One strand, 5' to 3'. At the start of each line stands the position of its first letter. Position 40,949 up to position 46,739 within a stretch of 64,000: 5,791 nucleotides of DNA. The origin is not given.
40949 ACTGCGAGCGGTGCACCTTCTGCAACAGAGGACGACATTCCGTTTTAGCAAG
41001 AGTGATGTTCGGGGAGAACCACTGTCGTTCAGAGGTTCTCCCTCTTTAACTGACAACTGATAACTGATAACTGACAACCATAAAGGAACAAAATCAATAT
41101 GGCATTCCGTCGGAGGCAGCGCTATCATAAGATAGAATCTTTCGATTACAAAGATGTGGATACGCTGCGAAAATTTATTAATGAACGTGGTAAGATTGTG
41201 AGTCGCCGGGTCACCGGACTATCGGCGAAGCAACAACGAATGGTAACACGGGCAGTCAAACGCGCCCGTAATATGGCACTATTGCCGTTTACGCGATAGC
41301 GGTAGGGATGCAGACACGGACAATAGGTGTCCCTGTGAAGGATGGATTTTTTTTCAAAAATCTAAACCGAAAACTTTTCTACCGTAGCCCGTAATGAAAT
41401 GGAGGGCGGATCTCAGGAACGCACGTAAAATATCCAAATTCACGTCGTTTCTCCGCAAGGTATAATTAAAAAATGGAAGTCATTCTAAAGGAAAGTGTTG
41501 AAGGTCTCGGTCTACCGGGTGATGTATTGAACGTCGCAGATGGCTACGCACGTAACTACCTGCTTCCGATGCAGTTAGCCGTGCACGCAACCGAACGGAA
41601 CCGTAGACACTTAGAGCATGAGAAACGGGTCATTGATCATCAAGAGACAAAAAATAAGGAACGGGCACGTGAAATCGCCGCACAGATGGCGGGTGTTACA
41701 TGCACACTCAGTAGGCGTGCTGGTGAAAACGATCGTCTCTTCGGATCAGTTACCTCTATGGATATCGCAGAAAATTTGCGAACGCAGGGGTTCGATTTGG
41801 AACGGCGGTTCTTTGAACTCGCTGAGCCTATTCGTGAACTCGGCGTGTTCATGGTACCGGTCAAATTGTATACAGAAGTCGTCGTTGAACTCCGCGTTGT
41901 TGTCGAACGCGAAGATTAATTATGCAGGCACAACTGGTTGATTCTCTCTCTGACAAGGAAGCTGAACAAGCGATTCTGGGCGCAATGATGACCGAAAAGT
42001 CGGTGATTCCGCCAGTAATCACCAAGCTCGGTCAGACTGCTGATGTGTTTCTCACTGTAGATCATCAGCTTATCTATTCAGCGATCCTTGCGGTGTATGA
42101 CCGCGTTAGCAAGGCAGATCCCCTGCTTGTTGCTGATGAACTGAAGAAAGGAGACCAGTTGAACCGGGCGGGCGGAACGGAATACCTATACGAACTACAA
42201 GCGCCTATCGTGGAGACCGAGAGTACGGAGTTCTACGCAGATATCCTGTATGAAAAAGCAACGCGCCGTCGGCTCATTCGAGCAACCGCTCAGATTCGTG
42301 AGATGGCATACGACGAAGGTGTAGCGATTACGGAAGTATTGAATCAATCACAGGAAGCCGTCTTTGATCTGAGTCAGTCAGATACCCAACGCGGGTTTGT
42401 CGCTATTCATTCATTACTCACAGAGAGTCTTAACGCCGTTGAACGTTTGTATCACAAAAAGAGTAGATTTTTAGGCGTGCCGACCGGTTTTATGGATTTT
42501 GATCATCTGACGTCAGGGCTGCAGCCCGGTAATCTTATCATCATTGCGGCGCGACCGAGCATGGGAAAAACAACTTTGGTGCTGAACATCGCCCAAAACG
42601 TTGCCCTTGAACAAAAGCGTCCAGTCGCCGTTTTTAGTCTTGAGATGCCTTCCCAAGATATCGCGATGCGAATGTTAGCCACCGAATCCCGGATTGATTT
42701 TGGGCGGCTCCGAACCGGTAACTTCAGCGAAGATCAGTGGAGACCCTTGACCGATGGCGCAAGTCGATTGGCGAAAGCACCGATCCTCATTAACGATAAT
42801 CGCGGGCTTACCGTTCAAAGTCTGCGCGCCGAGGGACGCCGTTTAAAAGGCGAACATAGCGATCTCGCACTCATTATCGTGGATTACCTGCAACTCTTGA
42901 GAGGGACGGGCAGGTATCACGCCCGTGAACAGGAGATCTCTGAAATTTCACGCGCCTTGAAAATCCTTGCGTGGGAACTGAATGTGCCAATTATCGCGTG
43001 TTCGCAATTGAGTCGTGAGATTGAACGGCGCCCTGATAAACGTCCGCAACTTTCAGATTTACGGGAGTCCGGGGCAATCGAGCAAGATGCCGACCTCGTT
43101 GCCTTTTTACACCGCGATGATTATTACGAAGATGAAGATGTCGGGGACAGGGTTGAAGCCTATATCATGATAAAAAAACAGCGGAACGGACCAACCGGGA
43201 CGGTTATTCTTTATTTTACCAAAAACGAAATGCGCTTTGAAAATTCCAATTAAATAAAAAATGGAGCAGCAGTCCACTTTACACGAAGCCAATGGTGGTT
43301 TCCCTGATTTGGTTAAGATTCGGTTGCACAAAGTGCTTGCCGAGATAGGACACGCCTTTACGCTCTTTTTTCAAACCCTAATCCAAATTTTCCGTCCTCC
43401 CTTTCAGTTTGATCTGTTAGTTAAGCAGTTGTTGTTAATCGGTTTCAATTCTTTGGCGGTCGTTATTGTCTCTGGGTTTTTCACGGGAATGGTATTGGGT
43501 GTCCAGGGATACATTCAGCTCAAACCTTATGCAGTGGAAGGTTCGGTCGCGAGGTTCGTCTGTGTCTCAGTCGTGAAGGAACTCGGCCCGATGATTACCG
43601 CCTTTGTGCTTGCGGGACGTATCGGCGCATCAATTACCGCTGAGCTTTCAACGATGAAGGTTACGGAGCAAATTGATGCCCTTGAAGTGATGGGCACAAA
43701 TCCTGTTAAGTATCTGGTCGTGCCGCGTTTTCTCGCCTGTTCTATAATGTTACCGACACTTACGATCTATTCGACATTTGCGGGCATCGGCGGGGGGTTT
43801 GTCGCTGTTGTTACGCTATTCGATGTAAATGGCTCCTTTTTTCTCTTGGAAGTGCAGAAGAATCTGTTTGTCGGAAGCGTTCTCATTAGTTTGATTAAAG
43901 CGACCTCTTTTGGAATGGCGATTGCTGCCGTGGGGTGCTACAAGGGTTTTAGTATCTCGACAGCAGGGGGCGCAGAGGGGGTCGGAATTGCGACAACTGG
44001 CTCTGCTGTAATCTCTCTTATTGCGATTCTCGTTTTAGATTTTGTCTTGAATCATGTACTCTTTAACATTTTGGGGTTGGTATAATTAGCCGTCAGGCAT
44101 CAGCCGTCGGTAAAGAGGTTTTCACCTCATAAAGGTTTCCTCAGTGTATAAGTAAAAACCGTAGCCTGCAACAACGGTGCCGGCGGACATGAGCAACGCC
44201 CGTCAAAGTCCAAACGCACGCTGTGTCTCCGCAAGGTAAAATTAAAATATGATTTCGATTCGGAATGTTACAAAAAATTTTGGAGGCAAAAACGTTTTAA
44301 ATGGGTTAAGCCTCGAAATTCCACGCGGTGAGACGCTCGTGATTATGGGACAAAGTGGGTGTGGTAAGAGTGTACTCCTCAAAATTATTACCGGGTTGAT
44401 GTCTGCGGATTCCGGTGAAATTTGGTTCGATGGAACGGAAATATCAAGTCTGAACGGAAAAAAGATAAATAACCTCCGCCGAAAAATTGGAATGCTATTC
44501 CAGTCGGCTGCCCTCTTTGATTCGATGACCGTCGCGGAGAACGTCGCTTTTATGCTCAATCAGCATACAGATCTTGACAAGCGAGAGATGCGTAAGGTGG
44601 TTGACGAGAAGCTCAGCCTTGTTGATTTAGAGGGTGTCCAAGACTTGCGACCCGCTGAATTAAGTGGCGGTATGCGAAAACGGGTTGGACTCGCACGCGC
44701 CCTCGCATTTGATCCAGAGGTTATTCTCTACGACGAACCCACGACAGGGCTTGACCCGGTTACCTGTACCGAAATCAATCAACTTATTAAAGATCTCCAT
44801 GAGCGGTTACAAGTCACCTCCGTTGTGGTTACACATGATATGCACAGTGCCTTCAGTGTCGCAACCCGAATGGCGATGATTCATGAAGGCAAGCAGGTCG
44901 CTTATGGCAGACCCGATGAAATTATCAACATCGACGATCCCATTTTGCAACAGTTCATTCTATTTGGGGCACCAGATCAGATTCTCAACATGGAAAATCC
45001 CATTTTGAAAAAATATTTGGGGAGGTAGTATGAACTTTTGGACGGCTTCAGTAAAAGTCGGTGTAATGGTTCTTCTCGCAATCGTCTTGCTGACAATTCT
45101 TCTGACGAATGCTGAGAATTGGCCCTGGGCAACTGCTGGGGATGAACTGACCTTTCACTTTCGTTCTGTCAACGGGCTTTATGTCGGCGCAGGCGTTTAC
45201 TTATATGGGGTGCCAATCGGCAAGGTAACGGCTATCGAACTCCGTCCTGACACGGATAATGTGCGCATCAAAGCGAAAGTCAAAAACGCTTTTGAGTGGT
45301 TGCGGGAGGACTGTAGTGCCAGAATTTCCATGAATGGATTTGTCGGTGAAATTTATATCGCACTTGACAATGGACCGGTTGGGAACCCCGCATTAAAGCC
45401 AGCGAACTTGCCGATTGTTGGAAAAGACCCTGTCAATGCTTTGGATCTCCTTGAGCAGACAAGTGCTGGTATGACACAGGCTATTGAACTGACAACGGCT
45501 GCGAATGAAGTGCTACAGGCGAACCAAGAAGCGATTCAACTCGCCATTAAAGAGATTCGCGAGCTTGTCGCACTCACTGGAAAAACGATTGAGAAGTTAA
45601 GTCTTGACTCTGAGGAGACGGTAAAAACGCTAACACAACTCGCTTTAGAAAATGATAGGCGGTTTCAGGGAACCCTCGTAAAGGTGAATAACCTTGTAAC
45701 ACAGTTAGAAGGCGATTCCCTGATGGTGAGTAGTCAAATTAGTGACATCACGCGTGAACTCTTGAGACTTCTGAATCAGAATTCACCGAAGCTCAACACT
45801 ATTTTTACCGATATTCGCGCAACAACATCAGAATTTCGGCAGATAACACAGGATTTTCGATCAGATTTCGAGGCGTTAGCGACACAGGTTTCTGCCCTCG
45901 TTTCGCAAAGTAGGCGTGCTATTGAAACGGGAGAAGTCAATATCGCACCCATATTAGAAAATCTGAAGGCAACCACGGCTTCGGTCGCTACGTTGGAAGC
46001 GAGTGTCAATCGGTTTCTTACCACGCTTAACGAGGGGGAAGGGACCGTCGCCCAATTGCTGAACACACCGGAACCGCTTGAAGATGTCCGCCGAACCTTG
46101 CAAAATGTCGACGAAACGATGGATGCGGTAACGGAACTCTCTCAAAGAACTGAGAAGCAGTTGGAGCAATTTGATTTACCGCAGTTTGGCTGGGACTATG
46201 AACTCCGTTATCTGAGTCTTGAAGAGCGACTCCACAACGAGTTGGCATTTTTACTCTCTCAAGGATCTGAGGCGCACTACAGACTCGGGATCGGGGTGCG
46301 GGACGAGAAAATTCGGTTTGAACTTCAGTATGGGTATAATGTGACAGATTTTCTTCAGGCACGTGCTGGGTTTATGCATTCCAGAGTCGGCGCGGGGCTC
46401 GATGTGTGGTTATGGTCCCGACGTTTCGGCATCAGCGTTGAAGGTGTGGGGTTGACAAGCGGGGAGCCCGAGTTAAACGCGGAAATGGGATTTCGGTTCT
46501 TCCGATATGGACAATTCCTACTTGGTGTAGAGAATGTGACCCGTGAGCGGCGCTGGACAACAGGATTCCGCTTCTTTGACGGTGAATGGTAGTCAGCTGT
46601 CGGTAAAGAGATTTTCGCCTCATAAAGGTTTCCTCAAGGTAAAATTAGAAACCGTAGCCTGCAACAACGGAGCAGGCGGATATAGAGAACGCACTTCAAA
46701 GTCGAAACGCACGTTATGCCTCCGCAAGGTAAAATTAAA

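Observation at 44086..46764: Two near-identical ~165-bp mosaic repeats that end exactly on the ATGs of mlaF and radA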

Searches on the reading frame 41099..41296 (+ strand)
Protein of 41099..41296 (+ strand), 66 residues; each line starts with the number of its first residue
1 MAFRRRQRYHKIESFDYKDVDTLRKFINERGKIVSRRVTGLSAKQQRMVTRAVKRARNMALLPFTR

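Call 66: search_protein_families(library=pfam, proteins=[window:41099-41296:+], max_evalue=0.00001)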
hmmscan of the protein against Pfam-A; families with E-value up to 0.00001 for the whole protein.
window:41099-41296:+ (66 aa): 1 family
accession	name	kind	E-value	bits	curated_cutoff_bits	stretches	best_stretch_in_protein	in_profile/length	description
PF01084.26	Ribosomal_S18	-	8.9e-28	96.6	21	1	11-62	1-52/52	Ribosomal protein S18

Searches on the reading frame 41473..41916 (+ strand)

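Call 66: search_protein_families(library=pfam, proteins=[window:41473-41916:+], max_evalue=0.00001)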
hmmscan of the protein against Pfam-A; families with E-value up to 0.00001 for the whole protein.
window:41473-41916:+ (148 aa): 2 families
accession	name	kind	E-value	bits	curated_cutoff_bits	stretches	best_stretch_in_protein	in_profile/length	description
PF03948.19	Ribosomal_L9_C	-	1.2e-24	86.9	23.2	1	64-145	2-85/86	Ribosomal protein L9, C-terminal domain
PF01281.25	Ribosomal_L9_N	-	7.2e-20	70.7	20.7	1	1-47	1-47/47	Ribosomal protein L9, N-terminal domain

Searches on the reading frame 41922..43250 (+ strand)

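Call 66: search_protein_families(library=pfam, proteins=[window:41922-43250:+], max_evalue=0.00001)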
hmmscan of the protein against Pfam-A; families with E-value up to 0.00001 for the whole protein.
window:41922-43250:+ (443 aa): 3 families
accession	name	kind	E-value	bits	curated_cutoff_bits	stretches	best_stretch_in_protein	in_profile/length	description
PF03796.21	DnaB_C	-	2.2e-103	345.6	27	1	185-441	1-255/255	DnaB-like helicase C terminal domain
PF00772.26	DnaB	-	5e-20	71.9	23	1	10-111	4-103/103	DnaB-like helicase N terminal domain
PF13481.12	AAA_25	-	2.6e-12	47.2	27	1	195-358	24-185/195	AAA domain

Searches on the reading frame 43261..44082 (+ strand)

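Call 66: search_protein_families(library=pfam, proteins=[window:43261-44082:+], max_evalue=0.00001)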
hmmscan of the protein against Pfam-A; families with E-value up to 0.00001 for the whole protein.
window:43261-44082:+ (274 aa): 1 family
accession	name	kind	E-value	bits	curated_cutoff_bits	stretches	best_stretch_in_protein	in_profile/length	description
PF02405.21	MlaE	-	4.2e-68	229.6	22.5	1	54-264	2-210/212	Permease MlaE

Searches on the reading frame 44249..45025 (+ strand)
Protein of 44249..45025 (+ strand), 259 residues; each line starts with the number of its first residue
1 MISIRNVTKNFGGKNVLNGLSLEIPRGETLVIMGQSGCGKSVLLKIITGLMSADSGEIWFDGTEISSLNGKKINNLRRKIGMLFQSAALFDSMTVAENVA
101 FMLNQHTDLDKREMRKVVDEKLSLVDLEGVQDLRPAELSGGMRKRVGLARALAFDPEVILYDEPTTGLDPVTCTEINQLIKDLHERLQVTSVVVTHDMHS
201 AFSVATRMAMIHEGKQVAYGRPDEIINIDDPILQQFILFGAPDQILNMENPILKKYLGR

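Call 54: find_related_loci(query=window:44249-45025:+, collection=metagenome_contigs, flank=4000)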
Query window:44249-45025:+ (259 aa) in metagenome_contigs; peptide patterns used: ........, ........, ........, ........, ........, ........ (x = any residue, [..] = any of these).
132 stretches matched a pattern; 27 encode a relative of the query (tblastn E <= 1e-3); 27 distinct loci.
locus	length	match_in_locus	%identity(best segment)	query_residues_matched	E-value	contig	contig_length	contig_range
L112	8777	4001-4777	95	1-259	4e-169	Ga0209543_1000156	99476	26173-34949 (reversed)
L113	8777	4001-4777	95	1-259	4e-169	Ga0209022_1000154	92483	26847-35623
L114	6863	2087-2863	88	1-259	5e-158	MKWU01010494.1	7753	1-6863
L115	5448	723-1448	58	1-243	1e-95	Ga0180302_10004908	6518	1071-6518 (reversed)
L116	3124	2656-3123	85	1-156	5e-87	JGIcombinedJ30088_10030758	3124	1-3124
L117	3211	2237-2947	50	1-237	4e-76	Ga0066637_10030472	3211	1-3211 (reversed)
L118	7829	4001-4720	50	1-237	8e-72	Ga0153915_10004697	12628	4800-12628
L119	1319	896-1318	60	1-141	5e-57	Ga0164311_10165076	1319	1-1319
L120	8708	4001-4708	41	1-237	1e-48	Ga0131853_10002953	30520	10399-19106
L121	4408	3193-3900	35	1-227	1e-40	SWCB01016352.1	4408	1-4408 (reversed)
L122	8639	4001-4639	38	8-217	3e-39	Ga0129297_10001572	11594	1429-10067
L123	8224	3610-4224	37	17-217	4e-37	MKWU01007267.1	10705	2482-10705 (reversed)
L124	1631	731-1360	35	15-220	2e-37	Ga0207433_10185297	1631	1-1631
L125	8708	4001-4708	34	1-226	9e-37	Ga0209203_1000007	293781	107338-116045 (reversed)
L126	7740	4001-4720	30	7-243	2e-34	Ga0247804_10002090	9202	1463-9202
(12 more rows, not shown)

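Call 66: search_protein_families(library=pfam, proteins=[window:44249-45025:+], max_evalue=0.00001)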
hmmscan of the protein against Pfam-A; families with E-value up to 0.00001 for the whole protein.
window:44249-45025:+ (259 aa): 2 families
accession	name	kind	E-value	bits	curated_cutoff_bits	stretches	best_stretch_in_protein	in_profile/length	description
PF00005.33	ABC_tran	-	1.4e-37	129.8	25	1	17-166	1-137/137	ABC transporter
PF13304.12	AAA_21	-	3e-09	37.8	27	1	70-198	179-300/304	AAA domain, putative AbiEii toxin, Type IV TA system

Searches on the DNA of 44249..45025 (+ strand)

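Call 55: search_with_rna_model(model_id=R1, sources=[L112, L113, L114, L115, L116, L117, L118, L119, L120], max_evalue=0.1)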
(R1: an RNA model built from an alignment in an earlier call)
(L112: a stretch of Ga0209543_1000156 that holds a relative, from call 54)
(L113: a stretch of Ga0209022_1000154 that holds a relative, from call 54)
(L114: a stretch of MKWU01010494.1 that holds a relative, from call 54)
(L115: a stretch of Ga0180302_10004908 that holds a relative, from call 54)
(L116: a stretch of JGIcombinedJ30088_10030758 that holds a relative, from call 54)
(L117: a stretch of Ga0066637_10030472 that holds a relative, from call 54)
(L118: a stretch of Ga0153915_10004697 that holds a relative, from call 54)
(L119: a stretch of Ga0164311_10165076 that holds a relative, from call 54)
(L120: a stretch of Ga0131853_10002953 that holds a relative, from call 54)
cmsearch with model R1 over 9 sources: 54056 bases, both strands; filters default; matches with E-value up to 0.1: 6.
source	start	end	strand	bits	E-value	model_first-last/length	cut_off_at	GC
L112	3907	3998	+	76.4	6.3e-17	1-92/92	no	0.49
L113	3907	3998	+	76.4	6.3e-17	1-92/92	no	0.49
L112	6414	6519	+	68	8.9e-15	1-92/92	no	0.45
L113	6414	6519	+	68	8.9e-15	1-92/92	no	0.45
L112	967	1081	+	23.9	0.0016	1-92/92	no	0.45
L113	967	1081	+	23.9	0.0016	1-92/92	no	0.45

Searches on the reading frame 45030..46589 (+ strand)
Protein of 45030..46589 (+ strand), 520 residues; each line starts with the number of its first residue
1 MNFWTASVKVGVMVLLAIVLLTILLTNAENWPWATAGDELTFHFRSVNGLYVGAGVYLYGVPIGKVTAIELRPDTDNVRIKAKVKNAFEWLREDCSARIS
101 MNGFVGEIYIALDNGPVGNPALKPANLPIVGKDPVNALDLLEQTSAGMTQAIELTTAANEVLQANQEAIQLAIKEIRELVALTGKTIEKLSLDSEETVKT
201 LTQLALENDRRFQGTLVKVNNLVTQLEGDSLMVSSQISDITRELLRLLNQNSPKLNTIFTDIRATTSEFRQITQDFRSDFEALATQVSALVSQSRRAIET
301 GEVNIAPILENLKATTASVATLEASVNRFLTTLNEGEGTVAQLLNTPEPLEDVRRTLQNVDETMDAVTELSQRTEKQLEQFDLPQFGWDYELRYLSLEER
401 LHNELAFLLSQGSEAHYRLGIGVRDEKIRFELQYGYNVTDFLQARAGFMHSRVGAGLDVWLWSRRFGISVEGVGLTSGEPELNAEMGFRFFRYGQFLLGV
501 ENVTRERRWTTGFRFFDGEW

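Call 66: search_protein_families(library=pfam, proteins=[window:45030-46589:+], max_evalue=0.00001)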
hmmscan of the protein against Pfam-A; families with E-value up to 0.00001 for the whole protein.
window:45030-46589:+ (520 aa): 1 family
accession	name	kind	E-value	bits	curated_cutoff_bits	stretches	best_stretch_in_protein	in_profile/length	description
PF02470.25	MlaD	-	8e-16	58.5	25.1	1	37-115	2-81/81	MlaD protein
